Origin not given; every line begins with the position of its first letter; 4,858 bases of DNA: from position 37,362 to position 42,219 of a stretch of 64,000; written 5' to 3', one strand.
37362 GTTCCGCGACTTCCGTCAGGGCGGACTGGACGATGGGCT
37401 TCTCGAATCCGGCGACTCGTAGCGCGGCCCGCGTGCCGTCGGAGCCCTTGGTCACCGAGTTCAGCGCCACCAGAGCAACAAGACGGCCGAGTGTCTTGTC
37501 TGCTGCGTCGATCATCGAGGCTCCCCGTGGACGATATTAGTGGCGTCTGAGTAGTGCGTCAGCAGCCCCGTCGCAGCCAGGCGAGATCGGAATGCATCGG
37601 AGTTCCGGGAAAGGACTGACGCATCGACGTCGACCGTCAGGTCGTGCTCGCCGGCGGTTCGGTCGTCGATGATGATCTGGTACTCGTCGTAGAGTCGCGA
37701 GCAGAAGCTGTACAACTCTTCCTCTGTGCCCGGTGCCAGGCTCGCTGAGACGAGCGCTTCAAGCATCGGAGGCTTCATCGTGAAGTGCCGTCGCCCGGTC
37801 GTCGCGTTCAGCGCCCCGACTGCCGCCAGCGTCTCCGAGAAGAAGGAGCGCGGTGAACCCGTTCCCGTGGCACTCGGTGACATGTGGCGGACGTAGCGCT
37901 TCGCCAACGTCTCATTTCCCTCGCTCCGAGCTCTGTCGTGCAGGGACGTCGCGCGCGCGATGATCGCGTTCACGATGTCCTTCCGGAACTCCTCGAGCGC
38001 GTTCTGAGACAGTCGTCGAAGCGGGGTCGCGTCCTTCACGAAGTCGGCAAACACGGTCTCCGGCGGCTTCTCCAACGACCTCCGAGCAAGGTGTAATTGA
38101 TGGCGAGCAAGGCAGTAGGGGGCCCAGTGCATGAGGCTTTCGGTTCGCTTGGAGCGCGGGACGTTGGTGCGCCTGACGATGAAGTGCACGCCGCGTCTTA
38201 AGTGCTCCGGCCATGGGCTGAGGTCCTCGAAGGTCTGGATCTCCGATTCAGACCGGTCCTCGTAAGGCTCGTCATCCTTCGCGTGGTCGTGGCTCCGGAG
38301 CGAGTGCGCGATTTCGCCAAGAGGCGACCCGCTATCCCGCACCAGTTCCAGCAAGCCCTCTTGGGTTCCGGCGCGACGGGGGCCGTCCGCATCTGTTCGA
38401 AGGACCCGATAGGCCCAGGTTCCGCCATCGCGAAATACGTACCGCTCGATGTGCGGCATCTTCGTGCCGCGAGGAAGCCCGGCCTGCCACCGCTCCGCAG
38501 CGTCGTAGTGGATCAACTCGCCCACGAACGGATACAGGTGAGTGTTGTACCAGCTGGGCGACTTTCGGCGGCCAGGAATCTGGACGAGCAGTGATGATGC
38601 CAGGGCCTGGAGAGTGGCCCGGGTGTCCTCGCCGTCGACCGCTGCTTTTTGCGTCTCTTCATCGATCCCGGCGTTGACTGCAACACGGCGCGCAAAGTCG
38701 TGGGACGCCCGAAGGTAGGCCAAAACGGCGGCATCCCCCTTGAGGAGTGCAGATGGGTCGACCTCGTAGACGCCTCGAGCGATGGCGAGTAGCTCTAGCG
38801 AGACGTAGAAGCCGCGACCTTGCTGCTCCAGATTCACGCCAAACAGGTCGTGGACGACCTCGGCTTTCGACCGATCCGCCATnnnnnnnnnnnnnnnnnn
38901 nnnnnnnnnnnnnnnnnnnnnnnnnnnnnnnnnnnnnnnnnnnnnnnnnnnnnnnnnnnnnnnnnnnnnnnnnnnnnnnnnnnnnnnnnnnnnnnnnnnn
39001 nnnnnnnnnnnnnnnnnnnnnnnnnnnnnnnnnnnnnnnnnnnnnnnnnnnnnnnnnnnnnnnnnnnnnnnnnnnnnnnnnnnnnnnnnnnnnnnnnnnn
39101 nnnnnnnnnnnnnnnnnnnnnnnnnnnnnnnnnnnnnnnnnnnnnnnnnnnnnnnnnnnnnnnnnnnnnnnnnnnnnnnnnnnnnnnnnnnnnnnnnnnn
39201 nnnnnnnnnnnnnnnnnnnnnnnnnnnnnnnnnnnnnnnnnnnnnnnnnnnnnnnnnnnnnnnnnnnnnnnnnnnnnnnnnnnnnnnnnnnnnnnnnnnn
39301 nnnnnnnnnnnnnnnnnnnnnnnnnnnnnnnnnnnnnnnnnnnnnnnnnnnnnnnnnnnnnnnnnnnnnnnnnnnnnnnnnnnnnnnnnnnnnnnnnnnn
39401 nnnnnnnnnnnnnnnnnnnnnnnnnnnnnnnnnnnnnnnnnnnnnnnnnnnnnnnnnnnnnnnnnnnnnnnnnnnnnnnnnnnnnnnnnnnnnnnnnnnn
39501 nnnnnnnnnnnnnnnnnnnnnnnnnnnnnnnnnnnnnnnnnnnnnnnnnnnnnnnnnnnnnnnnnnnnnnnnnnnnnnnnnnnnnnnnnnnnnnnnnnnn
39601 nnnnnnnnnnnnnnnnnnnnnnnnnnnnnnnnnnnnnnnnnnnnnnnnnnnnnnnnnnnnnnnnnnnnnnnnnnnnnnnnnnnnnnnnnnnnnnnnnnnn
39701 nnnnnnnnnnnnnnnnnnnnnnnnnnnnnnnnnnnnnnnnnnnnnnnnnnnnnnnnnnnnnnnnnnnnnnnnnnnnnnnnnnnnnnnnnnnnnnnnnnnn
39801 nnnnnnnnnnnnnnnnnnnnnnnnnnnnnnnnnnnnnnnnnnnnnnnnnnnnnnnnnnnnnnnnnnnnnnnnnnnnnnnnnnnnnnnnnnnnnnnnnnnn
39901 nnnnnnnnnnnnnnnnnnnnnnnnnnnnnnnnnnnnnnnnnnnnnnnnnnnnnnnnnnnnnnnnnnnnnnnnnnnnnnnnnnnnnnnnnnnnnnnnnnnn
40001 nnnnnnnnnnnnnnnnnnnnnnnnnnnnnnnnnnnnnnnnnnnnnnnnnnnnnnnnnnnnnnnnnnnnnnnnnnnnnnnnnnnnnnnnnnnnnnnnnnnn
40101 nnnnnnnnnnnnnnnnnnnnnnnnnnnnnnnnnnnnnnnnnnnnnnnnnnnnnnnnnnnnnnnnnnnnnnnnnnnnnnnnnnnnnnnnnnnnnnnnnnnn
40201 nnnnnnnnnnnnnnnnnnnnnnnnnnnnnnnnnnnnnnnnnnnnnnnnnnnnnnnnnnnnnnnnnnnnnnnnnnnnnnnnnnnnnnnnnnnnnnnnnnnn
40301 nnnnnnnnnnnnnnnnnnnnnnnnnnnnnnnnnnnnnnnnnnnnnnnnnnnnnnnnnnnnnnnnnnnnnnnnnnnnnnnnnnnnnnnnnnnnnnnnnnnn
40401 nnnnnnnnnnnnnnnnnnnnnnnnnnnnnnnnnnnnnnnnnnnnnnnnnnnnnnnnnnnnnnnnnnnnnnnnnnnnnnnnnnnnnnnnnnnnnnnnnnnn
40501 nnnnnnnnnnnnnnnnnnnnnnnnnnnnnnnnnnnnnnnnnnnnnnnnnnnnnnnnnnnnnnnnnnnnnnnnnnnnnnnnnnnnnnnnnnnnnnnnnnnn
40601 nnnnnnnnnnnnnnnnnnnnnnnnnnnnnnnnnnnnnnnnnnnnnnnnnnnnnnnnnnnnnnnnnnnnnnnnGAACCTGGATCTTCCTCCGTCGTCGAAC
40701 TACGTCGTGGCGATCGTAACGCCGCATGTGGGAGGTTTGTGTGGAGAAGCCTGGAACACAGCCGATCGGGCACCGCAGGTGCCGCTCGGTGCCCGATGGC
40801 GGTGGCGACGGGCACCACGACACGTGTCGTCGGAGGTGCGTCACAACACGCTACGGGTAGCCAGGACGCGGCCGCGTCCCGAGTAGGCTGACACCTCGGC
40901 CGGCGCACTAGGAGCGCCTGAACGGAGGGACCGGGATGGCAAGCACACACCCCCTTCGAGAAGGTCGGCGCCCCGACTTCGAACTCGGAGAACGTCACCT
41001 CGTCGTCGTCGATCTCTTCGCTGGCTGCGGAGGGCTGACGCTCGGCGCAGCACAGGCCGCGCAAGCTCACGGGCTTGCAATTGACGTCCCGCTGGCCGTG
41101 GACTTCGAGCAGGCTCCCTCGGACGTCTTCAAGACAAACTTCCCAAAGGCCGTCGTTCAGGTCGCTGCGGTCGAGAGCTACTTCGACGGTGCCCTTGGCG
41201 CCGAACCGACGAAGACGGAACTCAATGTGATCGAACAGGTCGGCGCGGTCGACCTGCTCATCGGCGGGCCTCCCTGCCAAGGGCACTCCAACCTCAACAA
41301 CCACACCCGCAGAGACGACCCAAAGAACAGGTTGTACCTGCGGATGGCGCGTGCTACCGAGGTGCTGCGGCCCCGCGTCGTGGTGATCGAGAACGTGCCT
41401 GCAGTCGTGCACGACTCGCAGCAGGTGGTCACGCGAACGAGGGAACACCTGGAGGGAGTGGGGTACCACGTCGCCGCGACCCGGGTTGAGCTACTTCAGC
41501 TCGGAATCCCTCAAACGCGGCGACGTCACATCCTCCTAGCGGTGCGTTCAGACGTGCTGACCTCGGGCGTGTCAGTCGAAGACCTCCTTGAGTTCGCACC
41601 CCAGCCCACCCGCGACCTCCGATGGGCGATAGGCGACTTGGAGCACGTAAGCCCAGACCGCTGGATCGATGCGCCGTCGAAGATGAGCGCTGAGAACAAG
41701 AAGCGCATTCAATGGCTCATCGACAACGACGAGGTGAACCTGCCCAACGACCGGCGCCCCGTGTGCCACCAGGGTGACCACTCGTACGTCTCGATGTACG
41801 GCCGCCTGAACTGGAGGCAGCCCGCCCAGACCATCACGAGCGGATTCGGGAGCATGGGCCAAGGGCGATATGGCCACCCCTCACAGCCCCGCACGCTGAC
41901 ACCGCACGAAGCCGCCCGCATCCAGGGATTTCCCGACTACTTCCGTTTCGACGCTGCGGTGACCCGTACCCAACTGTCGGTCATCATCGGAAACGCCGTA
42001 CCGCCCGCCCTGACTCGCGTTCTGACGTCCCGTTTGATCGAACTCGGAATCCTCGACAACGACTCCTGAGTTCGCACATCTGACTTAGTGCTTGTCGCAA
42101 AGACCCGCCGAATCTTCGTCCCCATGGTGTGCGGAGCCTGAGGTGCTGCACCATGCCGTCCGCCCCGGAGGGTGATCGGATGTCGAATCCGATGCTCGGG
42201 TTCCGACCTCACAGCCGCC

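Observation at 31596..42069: DptFGH-like restriction trio bracketed by dcm and vsr, with no phosphorothioation genes in 64 kb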

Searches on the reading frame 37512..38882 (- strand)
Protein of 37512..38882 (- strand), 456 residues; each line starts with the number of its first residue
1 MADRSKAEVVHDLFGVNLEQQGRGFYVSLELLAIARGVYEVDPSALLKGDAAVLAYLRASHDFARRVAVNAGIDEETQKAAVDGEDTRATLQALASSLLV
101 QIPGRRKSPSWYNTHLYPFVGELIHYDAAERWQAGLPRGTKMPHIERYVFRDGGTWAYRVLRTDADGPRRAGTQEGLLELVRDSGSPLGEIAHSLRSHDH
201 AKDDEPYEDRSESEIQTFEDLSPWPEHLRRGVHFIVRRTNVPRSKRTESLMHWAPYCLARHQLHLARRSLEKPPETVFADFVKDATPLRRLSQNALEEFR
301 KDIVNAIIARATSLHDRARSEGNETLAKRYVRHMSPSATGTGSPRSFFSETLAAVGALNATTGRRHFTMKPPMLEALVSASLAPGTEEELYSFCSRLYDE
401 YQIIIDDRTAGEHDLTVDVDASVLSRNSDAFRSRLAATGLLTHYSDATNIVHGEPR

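Call 3: search_protein_families(library=ncbifam, proteins=[window:37512-38882:-], max_evalue=0.01)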
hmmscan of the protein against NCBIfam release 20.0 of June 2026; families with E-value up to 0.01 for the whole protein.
window:37512-38882:- (456 aa): 1 family
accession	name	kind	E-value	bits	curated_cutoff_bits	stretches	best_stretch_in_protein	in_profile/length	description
NF047733.1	antiphage_MADS7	equivalog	0.00079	18.6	410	1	361-448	426-520/529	methylation-associated defense system protein MAD7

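Call 4: search_protein_families(library=padloc, proteins=[window:37512-38882:-], max_evalue=0.01)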
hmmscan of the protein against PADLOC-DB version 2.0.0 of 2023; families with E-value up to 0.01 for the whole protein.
window:37512-38882:- (456 aa): 4 families
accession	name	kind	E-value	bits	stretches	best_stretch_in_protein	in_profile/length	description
PDLC02799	SspG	-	9.3e-12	42.7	1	362-451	407-494/498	SspG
PDLC02802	SspG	-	8.9e-07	26.1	1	357-451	423-515/519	SspG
PDLC02801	SspG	-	1.1e-05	22.1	1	370-452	445-529/533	SspG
PDLC02800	SspG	-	0.00074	16.7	1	367-451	392-472/476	SspG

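Call 5: search_protein_families(library=pfam, proteins=[window:37512-38882:-], max_evalue=0.01)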
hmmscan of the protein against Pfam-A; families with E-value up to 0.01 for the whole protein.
window:37512-38882:- (456 aa): 0 families

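Call 25: search_solved_structures(query=window:37512-38882:-, max_evalue=1)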
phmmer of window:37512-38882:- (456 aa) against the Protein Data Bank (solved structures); distinct sequences matched with E-value up to 1: 2.
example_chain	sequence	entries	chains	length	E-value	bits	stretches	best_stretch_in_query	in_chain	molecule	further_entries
6p5i_AR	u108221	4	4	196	0.53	12.6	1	292-343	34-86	eL19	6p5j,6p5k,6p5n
9h4n_L2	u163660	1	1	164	0.84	11.9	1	292-343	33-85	Large ribosomal subunit protein eL19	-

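Call 45: find_homologous_proteins(query=window:37512-38882:-, max_evalue=0.001)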
Query window:37512-38882:- (456 aa): 203 proteins with E <= 0.001 among 8000 candidates; the best 120 are listed.
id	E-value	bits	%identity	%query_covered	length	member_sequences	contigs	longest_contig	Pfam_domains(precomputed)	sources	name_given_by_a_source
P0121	9.7e-295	995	97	100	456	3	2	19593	-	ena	-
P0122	2.3e-271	918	89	100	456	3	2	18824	-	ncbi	ncbi:MAG: hypothetical protein ACRDP2_00025 [Nocardioidaceae bacterium]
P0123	1.7e-268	909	88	100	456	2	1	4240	-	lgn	-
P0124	4.9e-266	901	88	100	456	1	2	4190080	-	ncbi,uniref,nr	ncbi:hypothetical protein H4N58_11820 [Mumia sp. ZJ1417]|uniref:hypothetical protein n=1 Tax=Mumia s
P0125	2.4e-264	895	87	100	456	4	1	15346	-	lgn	-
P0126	6.7e-257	871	84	100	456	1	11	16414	-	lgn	-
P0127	3.5e-256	868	84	100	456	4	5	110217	-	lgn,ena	-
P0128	8.9e-254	860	85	98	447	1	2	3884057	-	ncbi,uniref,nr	ncbi:hypothetical protein ACFPER_02275 [Agromyces aurantiacus]|uniref:Uncharacterized protein n=1 Ta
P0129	4.5e-250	848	82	100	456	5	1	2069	-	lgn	-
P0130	9.8e-248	841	83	100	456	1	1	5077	-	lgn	-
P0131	3.4e-243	826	80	100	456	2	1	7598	-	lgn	-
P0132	1.5e-237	807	80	100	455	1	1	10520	-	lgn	-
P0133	3.5e-233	793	79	100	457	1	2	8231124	-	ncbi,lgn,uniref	ncbi:hypothetical protein OHA10_10515 [Kribbella sp. NBC_00662]|uniref:hypothetical protein n=1 Tax=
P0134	2.4e-232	790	76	100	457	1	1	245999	-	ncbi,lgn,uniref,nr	ncbi:hypothetical protein [Agromyces sp. Soil535]|uniref:hypothetical protein n=1 Tax=Agromyces sp. 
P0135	2.1e-226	770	76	100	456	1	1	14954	-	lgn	-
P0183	3.4e-150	519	57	100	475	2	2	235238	PF26611.1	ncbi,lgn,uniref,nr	ncbi:hypothetical protein [Streptomyces sp. NPDC048224]|uniref:hypothetical protein n=1 Tax=Streptom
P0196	4.1e-149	516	54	100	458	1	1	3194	PF26611.1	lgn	-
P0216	2.5e-145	503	54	100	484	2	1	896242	PF26611.1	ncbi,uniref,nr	ncbi:hypothetical protein [Glycomyces terrestris]|uniref:Uncharacterized protein n=1 Tax=Glycomyces 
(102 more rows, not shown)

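Call 58: predict_structure(alignment_id=A4)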
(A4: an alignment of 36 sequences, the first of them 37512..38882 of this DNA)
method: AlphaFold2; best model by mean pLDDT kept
length: 456 residues; sequences in the alignment: 36
mean_pLDDT: 80.3   pTM: 0.84
mean pLDDT of the five models: 80.3, 78.6, 77.1, 75.6, 70.1
residues with pLDDT >= 90: 198; 70-90: 130; 50-70: 101; < 50: 27
segments of 3 or more residues with pLDDT < 50: 97-119
pLDDT, mean of each block of 10 residues (from residue 1): 78 85 73 88 89 78 56 63 66 53 39 41 51 68 55 89 96 93 73 65 77 90 98 95 85 95 97 95 90 94 95 95 92 81 82 88 83 92 90 94 94 86 92 88 61 59
secondary structure, 60 per line:
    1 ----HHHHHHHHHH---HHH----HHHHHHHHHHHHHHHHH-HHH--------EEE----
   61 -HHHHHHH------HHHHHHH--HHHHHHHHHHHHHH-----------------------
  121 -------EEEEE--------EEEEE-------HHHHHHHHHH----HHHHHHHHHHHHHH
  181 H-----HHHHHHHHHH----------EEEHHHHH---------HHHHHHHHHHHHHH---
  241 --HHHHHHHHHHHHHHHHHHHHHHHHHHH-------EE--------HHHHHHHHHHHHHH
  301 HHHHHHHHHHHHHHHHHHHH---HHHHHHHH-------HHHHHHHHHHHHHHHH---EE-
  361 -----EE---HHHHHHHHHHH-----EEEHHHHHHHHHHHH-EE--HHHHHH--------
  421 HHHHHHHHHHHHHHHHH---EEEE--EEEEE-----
elements in order: H5-14 H25-41 E54-56 H62-68 H75-81 H84-97 E128-132 E141-145 H153-162 H167-181 H187-196 E207-209 H210-214 H224-237 H243-269 H287-320 H324-331 H339-354 H371-381 E387-389 H390-401 H407-412 H421-437 E441-444 E447-451

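Call 61: fold_search(model_id=the predicted structure, library=pdb)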
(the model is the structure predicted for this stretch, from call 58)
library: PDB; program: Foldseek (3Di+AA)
matches with E <= 10: 119; with E <= 0.001: 0
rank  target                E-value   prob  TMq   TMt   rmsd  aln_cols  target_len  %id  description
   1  7exx                  2.3e-01  0.75  0.37  0.38  11.6       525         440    9  The structure of DndG (released 2022-06-01)
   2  8oui_C                7.2e-01  0.03  0.10  0.11  24.1       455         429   11  Complex of ASCT2 with Suppressyn (released 2024-05-01)
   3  7p5j_A                1.7e+00  0.03  0.11  0.12  33.3       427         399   10  Cryo-EM structure of human TTYH1 in GDN (released 2021-08-11)
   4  9a6h_B                1.9e+00  0.08  0.14  0.13  20.2       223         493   11  Integrative model of MRPA-MRPD by crosslinking MS and deep learning (released 2024-09-18)
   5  2p7n                  2.3e+00  0.01  0.07  0.08  26.0       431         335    8  Crystal structure of the Pathogenicity island 1 effector protein from Chromobacterium violaceum. Northeast Structural Ge (released 2007-04-03)
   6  7wkk_A                2.4e+00  0.04  0.12  0.05  21.0       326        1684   13  Cryo-EM structure of the IR subunit from X. laevis NPC (released 2022-03-30)
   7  7nyh_N                2.5e+00  0.06  0.12  0.12  18.9       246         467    8  Respiratory complex I from Escherichia coli - focused refinement of membrane arm (released 2021-08-18)
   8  3czo_B                2.5e+00  0.03  0.13  0.11  20.8       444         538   13  Crystal Structure of Double Mutant Phenylalanine Ammonia-Lyase From Anabaena Variabilis (released 2008-05-20)
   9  6pkc_B                2.7e+00  0.03  0.10  0.10  20.1       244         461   11  Inhibition of Human Menin by VTP-50469 (released 2019-12-18)
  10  8fih_A                2.8e+00  0.18  0.12  0.37  13.8       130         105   12  Multi-state design of two-state switchable hinge proteins (released 2023-08-16)
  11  6w5r_A                2.8e+00  0.02  0.10  0.06  15.6       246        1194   10  NPC1 structure in Nanodisc (released 2020-06-17)
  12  7nkz_B                2.9e+00  0.03  0.11  0.13  19.9       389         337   12  Cryo-EM structure of the cytochrome bd oxidase from M. tuberculosis at 2.5 A resolution (released 2021-09-22)
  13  9r2g_D                3.0e+00  0.03  0.11  0.14  20.8       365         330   12  Cytochrome bd II oxidase qOR-2 type from Mycobacterium smegmatis (released 2026-03-04)
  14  4mlb_B                3.2e+00  0.01  0.09  0.09  22.5       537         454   11  Reverse polarity of binding pocket suggests different function of a MOP superfamily transporter from Pyrococcus furios (released 2013-09-25)
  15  7ar9_L                3.3e+00  0.06  0.12  0.10  21.9       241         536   10  Cryo-EM structure of Polytomella Complex-I (membrane arm) (released 2021-12-08)
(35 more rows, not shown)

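Call 72: search_protein_families(library=pfam, max_evalue=0.001, proteins=[P0183])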
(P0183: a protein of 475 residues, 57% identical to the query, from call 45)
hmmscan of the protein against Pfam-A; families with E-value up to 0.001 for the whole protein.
P0183 (475 aa): 0 families

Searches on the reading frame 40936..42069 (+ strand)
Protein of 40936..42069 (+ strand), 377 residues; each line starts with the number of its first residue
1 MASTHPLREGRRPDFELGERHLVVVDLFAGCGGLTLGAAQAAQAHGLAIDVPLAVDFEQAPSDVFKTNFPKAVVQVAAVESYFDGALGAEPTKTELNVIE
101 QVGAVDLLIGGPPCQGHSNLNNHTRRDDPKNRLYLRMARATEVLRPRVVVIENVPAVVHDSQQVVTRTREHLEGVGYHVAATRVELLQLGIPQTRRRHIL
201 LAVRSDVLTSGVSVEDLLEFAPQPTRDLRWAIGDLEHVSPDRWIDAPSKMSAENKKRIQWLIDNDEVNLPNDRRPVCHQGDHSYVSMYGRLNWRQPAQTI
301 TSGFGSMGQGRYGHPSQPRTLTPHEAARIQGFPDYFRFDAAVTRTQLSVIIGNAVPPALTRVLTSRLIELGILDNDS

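Call 3: search_protein_families(library=ncbifam, proteins=[window:40936-42069:+], max_evalue=0.01)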
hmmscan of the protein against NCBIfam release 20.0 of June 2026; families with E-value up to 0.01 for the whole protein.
window:40936-42069:+ (377 aa): 2 families
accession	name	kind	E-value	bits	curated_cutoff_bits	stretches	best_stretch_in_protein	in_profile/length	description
TIGR00675.1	dcm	superfamily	2.4e-36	126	100.65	1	24-362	1-324/329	DNA (cytosine-5-)-methyltransferase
NF007772.0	PRK10458.1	subfamily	6.7e-09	34.8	710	1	19-225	86-309/472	DNA cytosine methylase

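Call 4: search_protein_families(library=padloc, proteins=[window:40936-42069:+], max_evalue=0.01)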
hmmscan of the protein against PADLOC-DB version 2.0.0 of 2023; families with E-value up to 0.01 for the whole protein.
window:40936-42069:+ (377 aa): 62 families (the best 25 are shown)
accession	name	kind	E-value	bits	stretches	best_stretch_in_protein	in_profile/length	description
PDLC00033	DruM2|DruM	-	8.5e-111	368.8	1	10-368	10-361/368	DNA cytosine methylase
PDLC03368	MTase_II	-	6e-91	303.1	1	7-364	69-422/427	Type II methyltransferase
PDLC03378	MTase_II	-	4.3e-68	228.1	1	22-369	3-328/344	Type II methyltransferase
PDLC03234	MTase_II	-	3.4e-59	199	2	20-265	3-233/375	Type II methyltransferase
PDLC03326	MTase_II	-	7.6e-58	194.6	2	22-239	5-218/412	Type II methyltransferase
PDLC03237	MTase_II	-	4.6e-46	155.2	2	24-210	796-975/1036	Type II methyltransferase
PDLC03272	MTase_II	-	4e-39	132.9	1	19-368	72-387/407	Type II methyltransferase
PDLC02649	DrmMII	-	6.7e-35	118.8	2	101-245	112-257/422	DrmMII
PDLC02656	DrmMII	-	9.1e-35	118.4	2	20-266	3-258/491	DrmMII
PDLC00026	DruM2|DruM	-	9.5e-35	118.7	1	20-368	3-315/336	DNA cytosine methylase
PDLC03225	MTase_II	-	8.6e-33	111.9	3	22-163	8-145/615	Type II methyltransferase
PDLC02648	DrmMII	-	2.9e-32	110.1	2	21-206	21-228/468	DrmMII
PDLC03736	oMTase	-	6.3e-32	108.2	2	15-205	1013-1201/1497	orphan methyltransferase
PDLC00027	DruM2|DruM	-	7.9e-32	109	2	16-207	6-175/361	DNA cytosine methylase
PDLC02650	DrmMII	-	2.3e-30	103.9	2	20-157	7-136/435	DrmMII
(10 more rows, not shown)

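Call 5: search_protein_families(library=pfam, proteins=[window:40936-42069:+], max_evalue=0.01)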
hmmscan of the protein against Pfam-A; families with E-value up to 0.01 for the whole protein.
window:40936-42069:+ (377 aa): 1 family
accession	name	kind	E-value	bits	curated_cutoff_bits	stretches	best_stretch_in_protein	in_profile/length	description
PF00145.23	DNA_methylase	-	1.4e-45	156.5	22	1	24-368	3-323/324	C-5 cytosine-specific DNA methylase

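Call 79: search_solved_structures(query=window:40936-42069:+, max_evalue=1e-10)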
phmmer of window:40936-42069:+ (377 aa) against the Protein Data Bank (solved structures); distinct sequences matched with E-value up to 1e-10: 38.
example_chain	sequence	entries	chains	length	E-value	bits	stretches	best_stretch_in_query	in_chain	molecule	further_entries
5guv_A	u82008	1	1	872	3.5e-30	108.6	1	4-223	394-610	DNA (cytosine-5)-methyltransferase 1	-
3pt9_A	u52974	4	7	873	4.3e-30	108.3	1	4-223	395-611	DNA (cytosine-5)-methyltransferase 1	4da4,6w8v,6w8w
3pt6_A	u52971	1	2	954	4.8e-30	108.1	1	4-223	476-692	DNA (cytosine-5)-methyltransferase 1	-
6x9i_A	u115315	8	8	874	5.6e-30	107.9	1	10-223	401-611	DNA (cytosine-5)-methyltransferase 1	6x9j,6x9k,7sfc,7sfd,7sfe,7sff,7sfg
9v36_A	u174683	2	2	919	5.7e-30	107.9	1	10-223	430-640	DNA (cytosine-5)-methyltransferase 1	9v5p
3pta_A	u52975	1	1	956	6.6e-30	107.7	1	10-223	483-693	DNA (cytosine-5)-methyltransferase 1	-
3swr_A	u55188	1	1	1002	7.6e-30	107.5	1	10-223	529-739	DNA (cytosine-5)-methyltransferase 1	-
4yoc_A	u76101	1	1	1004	7.7e-30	107.4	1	10-223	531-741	DNA (cytosine-5)-methyltransferase 1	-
9mys_A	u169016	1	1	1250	1.2e-29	106.8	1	10-223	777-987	DNA (cytosine-5)-methyltransferase 1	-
5wy1_A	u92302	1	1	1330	1.2e-29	106.8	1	4-223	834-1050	DNA (cytosine-5)-methyltransferase 1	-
3av4_A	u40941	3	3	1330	1.2e-29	106.8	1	4-223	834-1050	DNA (cytosine-5)-methyltransferase 1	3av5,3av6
4wxx_A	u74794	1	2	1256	1.4e-29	106.6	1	10-223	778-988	DNA (cytosine-5)-methyltransferase 1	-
9z07_A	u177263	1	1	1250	1.4e-29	106.6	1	10-223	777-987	DNA (cytosine-5)-methyltransferase 1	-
7xi9_A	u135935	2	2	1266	1.4e-29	106.5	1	10-223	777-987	DNA (cytosine-5)-methyltransferase 1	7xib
8xqc_A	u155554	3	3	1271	1.5e-29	106.5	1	10-223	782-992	DNA (cytosine-5)-methyltransferase 1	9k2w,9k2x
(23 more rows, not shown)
